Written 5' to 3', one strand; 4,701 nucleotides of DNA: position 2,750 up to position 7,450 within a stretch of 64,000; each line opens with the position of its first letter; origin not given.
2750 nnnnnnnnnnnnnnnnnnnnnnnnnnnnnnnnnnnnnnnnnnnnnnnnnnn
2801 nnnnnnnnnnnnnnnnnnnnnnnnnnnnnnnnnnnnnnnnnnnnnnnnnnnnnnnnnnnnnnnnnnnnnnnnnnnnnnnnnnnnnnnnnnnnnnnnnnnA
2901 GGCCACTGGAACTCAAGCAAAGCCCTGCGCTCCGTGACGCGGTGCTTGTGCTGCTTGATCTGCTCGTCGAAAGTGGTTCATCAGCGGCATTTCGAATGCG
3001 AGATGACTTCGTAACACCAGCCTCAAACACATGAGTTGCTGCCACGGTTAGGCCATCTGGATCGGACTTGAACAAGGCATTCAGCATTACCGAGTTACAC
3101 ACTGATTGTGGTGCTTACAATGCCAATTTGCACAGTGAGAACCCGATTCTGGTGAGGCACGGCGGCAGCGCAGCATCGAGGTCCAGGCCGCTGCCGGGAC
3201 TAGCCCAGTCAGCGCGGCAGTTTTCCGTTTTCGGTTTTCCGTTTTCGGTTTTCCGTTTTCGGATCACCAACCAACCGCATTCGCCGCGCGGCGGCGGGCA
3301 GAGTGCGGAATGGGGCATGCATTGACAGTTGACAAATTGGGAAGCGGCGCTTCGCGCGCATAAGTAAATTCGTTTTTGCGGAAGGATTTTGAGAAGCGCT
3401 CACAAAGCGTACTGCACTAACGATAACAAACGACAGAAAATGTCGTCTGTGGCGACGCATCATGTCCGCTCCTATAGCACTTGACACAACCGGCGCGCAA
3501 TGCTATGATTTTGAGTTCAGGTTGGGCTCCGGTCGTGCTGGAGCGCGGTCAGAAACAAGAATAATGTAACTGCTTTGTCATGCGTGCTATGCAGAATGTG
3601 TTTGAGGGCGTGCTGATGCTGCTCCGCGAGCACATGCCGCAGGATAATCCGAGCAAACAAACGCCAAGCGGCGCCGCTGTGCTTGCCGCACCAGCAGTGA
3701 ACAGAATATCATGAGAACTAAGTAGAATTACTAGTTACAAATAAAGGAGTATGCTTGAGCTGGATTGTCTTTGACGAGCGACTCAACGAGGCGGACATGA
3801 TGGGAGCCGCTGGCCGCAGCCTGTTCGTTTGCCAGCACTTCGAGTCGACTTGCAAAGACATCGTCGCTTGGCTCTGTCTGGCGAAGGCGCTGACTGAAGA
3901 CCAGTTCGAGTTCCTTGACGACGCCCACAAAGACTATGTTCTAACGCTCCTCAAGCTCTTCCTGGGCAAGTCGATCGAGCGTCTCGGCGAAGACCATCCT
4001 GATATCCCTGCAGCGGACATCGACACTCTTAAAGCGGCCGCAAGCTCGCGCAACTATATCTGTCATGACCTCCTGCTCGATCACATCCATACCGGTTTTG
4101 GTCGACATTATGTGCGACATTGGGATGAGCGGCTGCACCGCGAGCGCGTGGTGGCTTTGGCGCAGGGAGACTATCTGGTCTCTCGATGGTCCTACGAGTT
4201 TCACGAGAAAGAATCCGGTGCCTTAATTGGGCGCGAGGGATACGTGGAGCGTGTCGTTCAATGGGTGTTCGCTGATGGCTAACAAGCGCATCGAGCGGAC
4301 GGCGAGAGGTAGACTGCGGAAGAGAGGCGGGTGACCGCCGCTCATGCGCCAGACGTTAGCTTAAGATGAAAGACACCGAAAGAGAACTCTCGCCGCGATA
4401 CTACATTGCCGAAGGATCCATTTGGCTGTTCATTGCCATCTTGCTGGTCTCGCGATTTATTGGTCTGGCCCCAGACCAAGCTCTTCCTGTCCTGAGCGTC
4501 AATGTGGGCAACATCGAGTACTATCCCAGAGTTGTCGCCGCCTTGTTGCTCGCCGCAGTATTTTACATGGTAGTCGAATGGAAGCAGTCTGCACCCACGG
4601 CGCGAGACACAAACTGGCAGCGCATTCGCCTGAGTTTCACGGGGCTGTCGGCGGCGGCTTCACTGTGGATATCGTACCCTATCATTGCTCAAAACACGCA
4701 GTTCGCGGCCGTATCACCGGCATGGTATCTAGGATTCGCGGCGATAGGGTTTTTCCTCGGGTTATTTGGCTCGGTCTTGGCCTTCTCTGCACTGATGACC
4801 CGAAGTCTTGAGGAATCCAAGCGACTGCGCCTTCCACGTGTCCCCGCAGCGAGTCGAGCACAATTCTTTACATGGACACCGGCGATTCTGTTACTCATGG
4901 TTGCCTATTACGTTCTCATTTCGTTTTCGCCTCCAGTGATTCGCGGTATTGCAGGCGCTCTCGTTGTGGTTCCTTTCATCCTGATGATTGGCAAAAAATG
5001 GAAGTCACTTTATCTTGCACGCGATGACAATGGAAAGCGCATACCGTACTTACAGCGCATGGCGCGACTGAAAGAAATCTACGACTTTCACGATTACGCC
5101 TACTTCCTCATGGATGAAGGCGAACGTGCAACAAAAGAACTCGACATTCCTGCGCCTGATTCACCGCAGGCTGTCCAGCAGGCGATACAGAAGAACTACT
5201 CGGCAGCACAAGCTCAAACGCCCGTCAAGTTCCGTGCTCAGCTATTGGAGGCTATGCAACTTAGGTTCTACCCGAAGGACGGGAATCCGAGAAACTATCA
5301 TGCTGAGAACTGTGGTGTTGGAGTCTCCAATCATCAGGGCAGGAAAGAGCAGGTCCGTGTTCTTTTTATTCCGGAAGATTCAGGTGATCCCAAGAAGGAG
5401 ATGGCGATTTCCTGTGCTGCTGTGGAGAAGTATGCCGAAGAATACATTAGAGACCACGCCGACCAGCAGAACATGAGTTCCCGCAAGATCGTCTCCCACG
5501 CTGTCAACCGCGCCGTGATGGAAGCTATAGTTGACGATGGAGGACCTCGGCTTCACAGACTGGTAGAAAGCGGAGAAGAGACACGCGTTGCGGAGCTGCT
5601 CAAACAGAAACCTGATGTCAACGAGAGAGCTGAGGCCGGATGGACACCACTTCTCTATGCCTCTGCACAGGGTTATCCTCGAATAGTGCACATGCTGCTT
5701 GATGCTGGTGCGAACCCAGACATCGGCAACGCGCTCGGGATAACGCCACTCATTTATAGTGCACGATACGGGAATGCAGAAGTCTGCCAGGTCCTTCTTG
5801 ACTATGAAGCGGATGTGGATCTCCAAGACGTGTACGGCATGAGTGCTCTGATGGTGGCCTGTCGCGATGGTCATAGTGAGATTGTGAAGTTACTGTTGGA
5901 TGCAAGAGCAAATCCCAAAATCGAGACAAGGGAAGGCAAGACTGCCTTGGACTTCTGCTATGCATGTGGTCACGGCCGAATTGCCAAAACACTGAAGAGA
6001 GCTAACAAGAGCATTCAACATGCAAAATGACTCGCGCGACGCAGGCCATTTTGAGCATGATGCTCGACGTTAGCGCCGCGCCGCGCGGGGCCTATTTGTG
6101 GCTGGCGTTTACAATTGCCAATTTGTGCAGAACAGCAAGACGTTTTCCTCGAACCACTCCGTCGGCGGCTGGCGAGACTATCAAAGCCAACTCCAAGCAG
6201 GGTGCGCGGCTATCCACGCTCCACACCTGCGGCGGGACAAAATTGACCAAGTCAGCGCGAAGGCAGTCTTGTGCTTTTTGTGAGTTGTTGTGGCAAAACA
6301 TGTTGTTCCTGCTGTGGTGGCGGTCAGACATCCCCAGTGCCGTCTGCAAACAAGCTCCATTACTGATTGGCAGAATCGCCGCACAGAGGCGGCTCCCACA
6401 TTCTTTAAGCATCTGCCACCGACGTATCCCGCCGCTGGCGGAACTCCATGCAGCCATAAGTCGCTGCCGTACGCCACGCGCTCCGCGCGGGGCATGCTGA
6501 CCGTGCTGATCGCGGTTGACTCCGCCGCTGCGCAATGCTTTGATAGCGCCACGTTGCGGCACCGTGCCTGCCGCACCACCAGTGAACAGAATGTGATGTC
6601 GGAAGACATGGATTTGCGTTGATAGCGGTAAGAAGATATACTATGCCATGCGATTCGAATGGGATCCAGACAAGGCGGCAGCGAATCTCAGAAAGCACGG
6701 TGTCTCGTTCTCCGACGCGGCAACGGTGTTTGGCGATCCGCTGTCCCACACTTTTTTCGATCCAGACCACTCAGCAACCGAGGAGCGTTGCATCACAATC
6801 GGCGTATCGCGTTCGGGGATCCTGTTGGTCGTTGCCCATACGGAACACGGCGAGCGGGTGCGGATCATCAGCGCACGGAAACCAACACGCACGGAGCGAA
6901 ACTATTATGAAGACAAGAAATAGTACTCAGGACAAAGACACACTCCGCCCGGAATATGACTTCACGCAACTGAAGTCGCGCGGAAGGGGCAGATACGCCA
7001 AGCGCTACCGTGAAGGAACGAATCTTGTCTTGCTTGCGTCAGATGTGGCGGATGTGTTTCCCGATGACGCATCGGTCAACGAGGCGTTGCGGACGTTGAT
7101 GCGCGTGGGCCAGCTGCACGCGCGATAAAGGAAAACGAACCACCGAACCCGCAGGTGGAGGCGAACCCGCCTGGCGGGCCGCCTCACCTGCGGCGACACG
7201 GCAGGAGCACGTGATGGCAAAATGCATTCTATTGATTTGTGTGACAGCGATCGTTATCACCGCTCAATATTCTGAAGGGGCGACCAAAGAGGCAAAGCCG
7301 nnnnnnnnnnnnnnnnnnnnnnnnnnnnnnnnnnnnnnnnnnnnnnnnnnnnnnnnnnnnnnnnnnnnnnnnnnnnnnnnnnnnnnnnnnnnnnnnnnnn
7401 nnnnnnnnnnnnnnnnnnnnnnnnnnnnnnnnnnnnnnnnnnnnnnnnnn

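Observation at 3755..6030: Two-gene module: putative HEPN RNase followed by a 6-TM/ankyrin protein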

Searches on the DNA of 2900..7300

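Call 81: search_rna_families(source=window, start=2900, end=7300, threshold=evalue, max_evalue=1)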
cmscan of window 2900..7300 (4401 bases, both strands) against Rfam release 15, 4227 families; matches with E-value up to 1: 0.
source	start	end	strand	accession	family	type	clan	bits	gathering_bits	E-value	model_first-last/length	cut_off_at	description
